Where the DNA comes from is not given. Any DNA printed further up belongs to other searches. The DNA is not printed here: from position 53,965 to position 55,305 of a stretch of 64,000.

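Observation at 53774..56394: Self-contained XRE-switched five-gene cassette of unknown function between amt and the cob operon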

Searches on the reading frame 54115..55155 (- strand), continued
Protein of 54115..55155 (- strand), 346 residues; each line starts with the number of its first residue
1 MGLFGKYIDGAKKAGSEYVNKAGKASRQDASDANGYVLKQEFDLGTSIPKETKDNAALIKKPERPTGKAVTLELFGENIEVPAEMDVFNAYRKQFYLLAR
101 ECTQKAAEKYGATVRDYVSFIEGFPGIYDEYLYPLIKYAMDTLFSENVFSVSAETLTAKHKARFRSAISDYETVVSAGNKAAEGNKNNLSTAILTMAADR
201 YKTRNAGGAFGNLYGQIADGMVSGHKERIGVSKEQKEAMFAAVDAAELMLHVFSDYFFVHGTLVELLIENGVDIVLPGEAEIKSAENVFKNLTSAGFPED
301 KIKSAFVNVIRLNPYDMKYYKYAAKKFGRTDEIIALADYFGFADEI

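Call 49: search_protein_families(library=pfam, max_evalue=0.001, proteins=[L018:779-3094:+, L018:4384-5238:+, L018:7122-7718:+, L018:7723-8175:+, L018:8181-9749:+, L018:3222-3542:-, L008:4872-5942:+, L004:7208-8125:+, L010:4105-5115:+, L014:6892-7290:+])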
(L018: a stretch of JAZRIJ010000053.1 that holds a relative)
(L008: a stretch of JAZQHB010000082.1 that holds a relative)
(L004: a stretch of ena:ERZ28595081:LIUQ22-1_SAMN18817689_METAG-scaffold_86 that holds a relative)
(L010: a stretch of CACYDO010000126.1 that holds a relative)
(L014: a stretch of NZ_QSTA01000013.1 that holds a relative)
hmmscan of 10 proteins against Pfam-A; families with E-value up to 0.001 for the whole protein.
L018:779-3094:+ (771 aa): 0 families

L018:4384-5238:+ (284 aa): 0 families

L018:7122-7718:+ (198 aa): 1 family
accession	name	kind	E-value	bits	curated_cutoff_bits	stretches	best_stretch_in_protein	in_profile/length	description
PF00239.26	Resolvase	-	7.9e-33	114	23.3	1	4-145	1-145/145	Resolvase, N terminal domain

L018:7723-8175:+ (150 aa): 1 family
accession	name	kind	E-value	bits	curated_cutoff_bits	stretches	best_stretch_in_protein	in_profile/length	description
PF00782.25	DSPc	-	2.9e-05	24.3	33.5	1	44-115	34-95/133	Dual specificity phosphatase, catalytic domain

L018:8181-9749:+ (522 aa): 3 families
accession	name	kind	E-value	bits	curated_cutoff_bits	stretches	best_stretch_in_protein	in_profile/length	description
PF00239.26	Resolvase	-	6e-27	95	23.3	1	3-144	1-141/145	Resolvase, N terminal domain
PF07508.19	Recombinase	-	2.4e-22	79.5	21.1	1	168-253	1-100/102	Recombinase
PF13408.12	Zn_ribbon_recom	-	1.8e-08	35.1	25.3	1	269-331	1-58/58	Recombinase zinc beta ribbon domain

L018:3222-3542:- (106 aa): 0 families

L008:4872-5942:+ (356 aa): 0 families

L004:7208-8125:+ (305 aa): 0 families

L010:4105-5115:+ (336 aa): 0 families

L014:6892-7290:+ (132 aa): 6 families
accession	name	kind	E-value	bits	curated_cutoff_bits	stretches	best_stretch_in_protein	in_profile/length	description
PF13240.11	Zn_Ribbon_1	-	7.7e-09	35.5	25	1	3-24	1-22/23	zinc-ribbon domain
PF13248.11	Zn_ribbon_3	-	6.4e-06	25.9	27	1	1-25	2-26/26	zinc-ribbon domain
PF12773.13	DZR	-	1.2e-05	25.8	27.3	1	4-26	1-23/45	Double zinc ribbon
PF14803.11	Zn_ribbon_Nudix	-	0.00023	21.5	25.6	0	16-28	1-13/34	Nudix N-terminal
PF17032.10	Zn_ribbon_15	-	0.00042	21.5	28.9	1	3-22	54-73/73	zinc-ribbon family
PF24463.1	DUF7577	-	0.0006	19.8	28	1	2-25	3-26/27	Domain of unknown function (DUF7577)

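Call 50: search_dna_similar(query=window:54115-55155:-, collection=phages, mode=protein, max_evalue=0.001)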
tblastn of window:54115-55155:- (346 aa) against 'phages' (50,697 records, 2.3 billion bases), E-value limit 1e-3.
No match.

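Call 51: search_dna_similar(query=window:54115-55155:-, collection=plasmids, mode=protein, max_evalue=0.001)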
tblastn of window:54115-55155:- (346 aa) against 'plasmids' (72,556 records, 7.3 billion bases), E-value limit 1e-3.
No match.

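Call 52: fold_search(model_id=the predicted structure, library=viral)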
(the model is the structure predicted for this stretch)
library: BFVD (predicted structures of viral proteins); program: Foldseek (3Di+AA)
matches with E <= 10: 179; with E <= 0.001: 0
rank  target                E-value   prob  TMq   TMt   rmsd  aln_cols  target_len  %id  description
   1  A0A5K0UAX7            7.3e-01  0.08  0.12  0.07  23.7       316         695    8  Uncharacterized protein [Yasminevirus sp. GU-2018]
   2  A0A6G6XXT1            8.0e-01  0.07  0.14  0.13  40.1       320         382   12  Non-structural protein NSP1-like [Ochrobactrum phage vB_OspP_OH]
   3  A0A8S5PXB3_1          9.2e-01  0.13  0.17  0.09  19.5       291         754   14  Minor tail protein [Myoviridae sp. ct4tH12]
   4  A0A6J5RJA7            9.6e-01  0.04  0.12  0.10  34.8       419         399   10  Uncharacterized protein [uncultured Caudovirales phage]
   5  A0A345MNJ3            1.0e+00  0.07  0.12  0.16  21.1       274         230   14  (no name in the UniProt tables at hand)
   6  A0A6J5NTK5            1.2e+00  0.10  0.14  0.07  24.7       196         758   12  Uncharacterized protein [uncultured Caudovirales phage]
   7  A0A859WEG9            1.2e+00  0.06  0.13  0.08  37.7       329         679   11  (no name in the UniProt tables at hand)
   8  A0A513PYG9            1.3e+00  0.04  0.10  0.12  23.3       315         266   11  Protein U5 (Fragment) [Suid betaherpesvirus 2]
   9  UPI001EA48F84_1       1.5e+00  0.09  0.18  0.07  27.5       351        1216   10  (no name look-up for this kind of identifier)
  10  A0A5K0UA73            1.5e+00  0.07  0.14  0.20  21.4       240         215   12  TLC domain-containing protein [Yasminevirus sp. GU-2018]
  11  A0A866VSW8            1.5e+00  0.04  0.12  0.12  28.7       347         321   10  G protein-coupled receptor-4A [Elephant endotheliotropic herpesvirus 3A]
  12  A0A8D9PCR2            1.6e+00  0.06  0.13  0.12  25.0       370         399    9  RdRp (Fragment) [Tetronarce matonavirus]
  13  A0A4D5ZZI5            1.7e+00  0.06  0.15  0.14  25.0       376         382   10  (no name in the UniProt tables at hand)
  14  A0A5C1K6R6            1.7e+00  0.06  0.15  0.07  22.0       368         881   10  Uncharacterized protein [Pseudomonas phage vB_PaeM_PS119XW]
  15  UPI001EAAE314         1.7e+00  0.04  0.11  0.11  23.3       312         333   13  (no name look-up for this kind of identifier)
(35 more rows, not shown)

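Call 53: find_related_loci(query=A3, collection=viral_contigs, flank=8000)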
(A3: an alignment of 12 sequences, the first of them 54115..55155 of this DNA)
Query A3 (346 aa) in viral_contigs; peptide patterns used: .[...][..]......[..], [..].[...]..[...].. (x = any residue, [..] = any of these).
54 stretches matched a pattern; 2 encode a relative of the query (tblastn E <= 1e-3); 2 distinct loci.
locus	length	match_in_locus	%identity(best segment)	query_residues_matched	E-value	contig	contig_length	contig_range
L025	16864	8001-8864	29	63-344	2e-45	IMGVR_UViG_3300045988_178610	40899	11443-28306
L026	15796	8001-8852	30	63-340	2e-43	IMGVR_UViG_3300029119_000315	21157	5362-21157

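Call 57: search_solved_structures(query=A2, max_evalue=10)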
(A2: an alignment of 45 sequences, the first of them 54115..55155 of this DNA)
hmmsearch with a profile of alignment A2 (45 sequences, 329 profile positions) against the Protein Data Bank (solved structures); distinct sequences matched with E-value up to 10: 2.
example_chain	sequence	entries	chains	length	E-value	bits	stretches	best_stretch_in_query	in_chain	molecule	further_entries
4ap4_A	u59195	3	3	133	0.54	12.8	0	2-31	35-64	E3 UBIQUITIN LIGASE RNF4 | E3 UBIQUITIN-PROTEIN LIGASE RNF4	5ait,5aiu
4s3o_C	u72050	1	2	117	1.3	11.5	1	2-53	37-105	Polycomb group RING finger protein 5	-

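Call 62: list_cluster_members(proteins=[P0012, P0016, P0113, P0019, P0007, P0148, P0031, P0047, P0063, P0122])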
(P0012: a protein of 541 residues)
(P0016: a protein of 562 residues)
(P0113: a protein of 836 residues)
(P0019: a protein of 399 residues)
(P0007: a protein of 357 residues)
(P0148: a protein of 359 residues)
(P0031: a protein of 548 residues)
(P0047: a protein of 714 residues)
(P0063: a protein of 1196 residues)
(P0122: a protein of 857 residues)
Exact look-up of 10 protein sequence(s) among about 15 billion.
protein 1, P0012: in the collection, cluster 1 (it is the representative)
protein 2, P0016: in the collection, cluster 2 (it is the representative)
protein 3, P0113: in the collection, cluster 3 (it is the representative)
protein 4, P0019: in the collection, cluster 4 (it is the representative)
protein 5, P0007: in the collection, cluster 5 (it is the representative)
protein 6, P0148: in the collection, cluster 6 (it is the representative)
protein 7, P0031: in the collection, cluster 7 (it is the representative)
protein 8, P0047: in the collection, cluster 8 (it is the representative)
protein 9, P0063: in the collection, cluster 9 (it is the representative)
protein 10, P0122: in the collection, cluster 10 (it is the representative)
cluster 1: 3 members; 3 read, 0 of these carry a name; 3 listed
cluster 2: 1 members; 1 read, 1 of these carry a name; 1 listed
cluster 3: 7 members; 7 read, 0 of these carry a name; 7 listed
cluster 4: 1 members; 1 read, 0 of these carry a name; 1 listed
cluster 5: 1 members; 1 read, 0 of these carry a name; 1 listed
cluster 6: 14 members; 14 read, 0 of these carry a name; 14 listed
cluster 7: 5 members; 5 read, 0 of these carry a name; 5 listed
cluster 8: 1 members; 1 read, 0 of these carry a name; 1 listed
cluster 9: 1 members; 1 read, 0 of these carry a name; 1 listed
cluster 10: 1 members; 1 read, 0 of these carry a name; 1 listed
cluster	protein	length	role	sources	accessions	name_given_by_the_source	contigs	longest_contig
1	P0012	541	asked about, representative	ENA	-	-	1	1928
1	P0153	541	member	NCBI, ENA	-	-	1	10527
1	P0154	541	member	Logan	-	-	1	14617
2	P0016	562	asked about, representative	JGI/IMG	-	hypothetical protein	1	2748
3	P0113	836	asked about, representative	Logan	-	-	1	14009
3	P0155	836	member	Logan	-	-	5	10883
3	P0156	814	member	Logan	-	-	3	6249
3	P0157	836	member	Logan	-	-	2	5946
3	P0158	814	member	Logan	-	-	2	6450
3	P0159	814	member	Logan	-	-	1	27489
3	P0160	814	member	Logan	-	-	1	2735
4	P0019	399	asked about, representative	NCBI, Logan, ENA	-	-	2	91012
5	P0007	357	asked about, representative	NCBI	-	-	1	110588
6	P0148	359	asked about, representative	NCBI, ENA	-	-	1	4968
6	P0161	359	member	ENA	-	-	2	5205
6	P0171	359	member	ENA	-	-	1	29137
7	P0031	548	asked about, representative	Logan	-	-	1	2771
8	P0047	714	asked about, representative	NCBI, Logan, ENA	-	-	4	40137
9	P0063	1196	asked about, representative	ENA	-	-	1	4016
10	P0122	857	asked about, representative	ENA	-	-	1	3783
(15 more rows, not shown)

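Call 63: find_encoding_contigs(protein=P0171, flank=7000, max_places=2)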
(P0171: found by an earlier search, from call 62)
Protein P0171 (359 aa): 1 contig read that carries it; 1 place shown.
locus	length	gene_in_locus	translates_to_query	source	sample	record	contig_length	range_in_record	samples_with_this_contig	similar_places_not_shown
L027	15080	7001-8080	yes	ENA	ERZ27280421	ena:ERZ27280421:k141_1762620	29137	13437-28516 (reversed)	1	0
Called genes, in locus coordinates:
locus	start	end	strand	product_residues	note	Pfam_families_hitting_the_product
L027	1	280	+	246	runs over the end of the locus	PF05857:TraX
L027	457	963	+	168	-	PF13302:Acetyltransf_3, PF13420:Acetyltransf_4, PF13523:Acetyltransf_8, PF00583:Acetyltransf_1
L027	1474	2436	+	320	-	PF10026:DUF2268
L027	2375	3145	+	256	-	PF00376:MerR, PF13411:MerR_1, PF07739:TipAS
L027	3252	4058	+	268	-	-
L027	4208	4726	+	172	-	PF12641:Flavodoxin_3, PF12724:Flavodoxin_5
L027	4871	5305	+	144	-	PF09719:C_GCAxxG_C_C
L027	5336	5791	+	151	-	-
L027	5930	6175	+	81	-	PF02604:PhdYeFM_antitox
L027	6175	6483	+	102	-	PF05016:ParE_toxin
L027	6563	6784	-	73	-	-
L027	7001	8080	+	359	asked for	-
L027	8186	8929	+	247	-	-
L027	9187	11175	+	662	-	-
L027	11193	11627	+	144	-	-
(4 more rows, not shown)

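Call 64: find_encoding_contigs(protein=P0047, flank=7000, max_places=2)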
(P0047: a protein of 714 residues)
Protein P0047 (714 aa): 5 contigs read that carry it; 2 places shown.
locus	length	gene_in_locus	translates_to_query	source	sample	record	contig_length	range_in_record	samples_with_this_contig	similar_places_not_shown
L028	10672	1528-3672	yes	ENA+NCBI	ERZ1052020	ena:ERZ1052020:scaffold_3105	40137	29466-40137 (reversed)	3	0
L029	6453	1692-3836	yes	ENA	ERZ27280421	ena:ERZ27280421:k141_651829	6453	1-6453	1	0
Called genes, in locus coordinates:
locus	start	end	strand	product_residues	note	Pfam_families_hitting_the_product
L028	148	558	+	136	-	-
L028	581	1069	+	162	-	PF08719:NADAR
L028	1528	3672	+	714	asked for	PF13240:Zn_Ribbon_1 (weak), PF01556:DnaJ_C, PF00684:DnaJ_CXXCXGXG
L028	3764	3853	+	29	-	-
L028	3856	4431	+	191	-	PF20026:DUF6434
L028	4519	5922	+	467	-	PF03572:Peptidase_S41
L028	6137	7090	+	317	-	PF01435:Peptidase_M48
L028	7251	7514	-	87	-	-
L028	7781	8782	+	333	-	PF13170:DUF4003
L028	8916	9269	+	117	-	PF00072:Response_reg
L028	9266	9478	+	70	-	PF04397:LytTR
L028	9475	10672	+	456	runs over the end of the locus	PF14689:SPOB_a (weak), PF02518:HATPase_c (faint), PF14501:HATPase_c_5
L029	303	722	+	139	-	-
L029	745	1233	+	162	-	PF08719:NADAR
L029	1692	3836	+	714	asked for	PF13240:Zn_Ribbon_1 (weak), PF01556:DnaJ_C, PF00684:DnaJ_CXXCXGXG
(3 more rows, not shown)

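Call 65: find_encoding_contigs(protein=P0159, flank=7000, max_places=2)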
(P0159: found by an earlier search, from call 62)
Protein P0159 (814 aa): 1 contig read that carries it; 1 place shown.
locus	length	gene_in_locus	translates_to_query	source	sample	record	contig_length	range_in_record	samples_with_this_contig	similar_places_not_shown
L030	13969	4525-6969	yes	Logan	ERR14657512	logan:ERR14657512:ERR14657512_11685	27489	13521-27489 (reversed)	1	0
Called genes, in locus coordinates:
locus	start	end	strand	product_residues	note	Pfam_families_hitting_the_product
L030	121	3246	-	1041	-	PF09397:FtsK_gamma (faint), PF01580:FtsK_SpoIIIE, PF00015:MCPsignal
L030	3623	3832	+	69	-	-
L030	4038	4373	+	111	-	-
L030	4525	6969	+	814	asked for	PF12773:DZR (faint), PF13240:Zn_Ribbon_1 (weak), PF13248:Zn_ribbon_3 (faint), PF17032:Zn_ribbon_15 (faint), PF00542:Ribosomal_L12, PF13240:Zn_Ribbon_1 (weak)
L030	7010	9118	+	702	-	PF13240:Zn_Ribbon_1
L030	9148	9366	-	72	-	-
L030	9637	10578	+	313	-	PF09588:YqaJ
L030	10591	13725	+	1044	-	PF00176:SNF2-rel_dom (faint), PF00270:DEAD (faint), PF04851:ResIII (faint), PF00271:Helicase_C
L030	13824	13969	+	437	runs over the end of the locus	-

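Call 70: search_protein_families(library=padloc, max_evalue=0.01, proteins=[L018:4384-5238:+, L010:4105-5115:+, L004:7208-8125:+, L008:4872-5942:+, L025:4036-5280:+, L025:9749-11296:+, L007:657-2960:+, P0012])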
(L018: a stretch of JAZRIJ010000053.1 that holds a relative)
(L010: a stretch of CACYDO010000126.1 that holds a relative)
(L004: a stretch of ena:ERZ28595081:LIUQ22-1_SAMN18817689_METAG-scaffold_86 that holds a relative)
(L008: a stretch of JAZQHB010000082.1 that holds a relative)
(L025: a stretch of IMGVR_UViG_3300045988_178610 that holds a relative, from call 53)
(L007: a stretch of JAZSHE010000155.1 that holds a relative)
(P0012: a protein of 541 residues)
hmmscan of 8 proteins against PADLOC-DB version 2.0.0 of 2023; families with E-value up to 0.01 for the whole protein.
L018:4384-5238:+ (284 aa): 1 family
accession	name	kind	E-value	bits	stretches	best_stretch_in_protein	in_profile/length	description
PDLC00910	OGG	-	2.1e-08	32.1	1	190-258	146-204/215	OGG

L010:4105-5115:+ (336 aa): 0 families

L004:7208-8125:+ (305 aa): 0 families

L008:4872-5942:+ (356 aa): 0 families

L025:4036-5280:+ (414 aa): 76 families (the best 25 are shown)
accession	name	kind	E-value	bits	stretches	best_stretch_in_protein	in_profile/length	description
PDLC01136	RT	-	5.3e-51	171.6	1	76-323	21-261/263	RT (reverse transcriptase)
PDLC02063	Cas1_IIIb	-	2.6e-38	130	1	74-369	58-275/617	-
PDLC03688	HEase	-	4.8e-33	112.8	2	64-253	37-232/599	homing endonuclease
PDLC03754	RT_UG17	-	4.5e-30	102.8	1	63-398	14-356/429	DRT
PDLC01607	RT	-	1.2e-27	95.1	1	114-320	1-161/161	"CAS-I,CAS-II,CAS-III,CAS-IV,CAS-V,CAS-VI; acquisition_associated"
PDLC03698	HEase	-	6.6e-26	88.5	2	57-259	256-464/834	homing endonuclease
PDLC03779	RT_UG4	-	2.6e-23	80.6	1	77-342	22-279/307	DRT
PDLC03766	Drt9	-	4.4e-23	79.8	1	97-322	76-306/488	DRT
PDLC03756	RT_UG19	-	2e-20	71.4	1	169-408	136-373/562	DRT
PDLC03768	Drt3a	-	2.1e-20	71.6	1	157-352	111-298/411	DRT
PDLC03764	RT_UG26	-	1.2e-19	68.3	1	144-327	94-279/398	DRT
PDLC03759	RT_UG21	-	1.5e-17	61.6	1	97-310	45-268/503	DRT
PDLC02941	RT_II-A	-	4.3e-17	60.2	1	107-376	39-281/309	-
PDLC02943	RT_III-A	-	1.3e-16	58.4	1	112-308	53-234/322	-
PDLC02937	RT_I-B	-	2.1e-16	58.1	1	150-374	67-288/316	-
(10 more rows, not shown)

L025:9749-11296:+ (515 aa): 0 families

L007:657-2960:+ (767 aa): 2 families
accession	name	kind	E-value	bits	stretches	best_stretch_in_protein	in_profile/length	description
PDLC03767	RT_UG29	-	8.7e-05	18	1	3-54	15-64/2280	DRT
PDLC03800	RTasDnaG-like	-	0.00038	17.3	0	88-248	240-391/550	DRT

P0012 (541 aa): 0 families
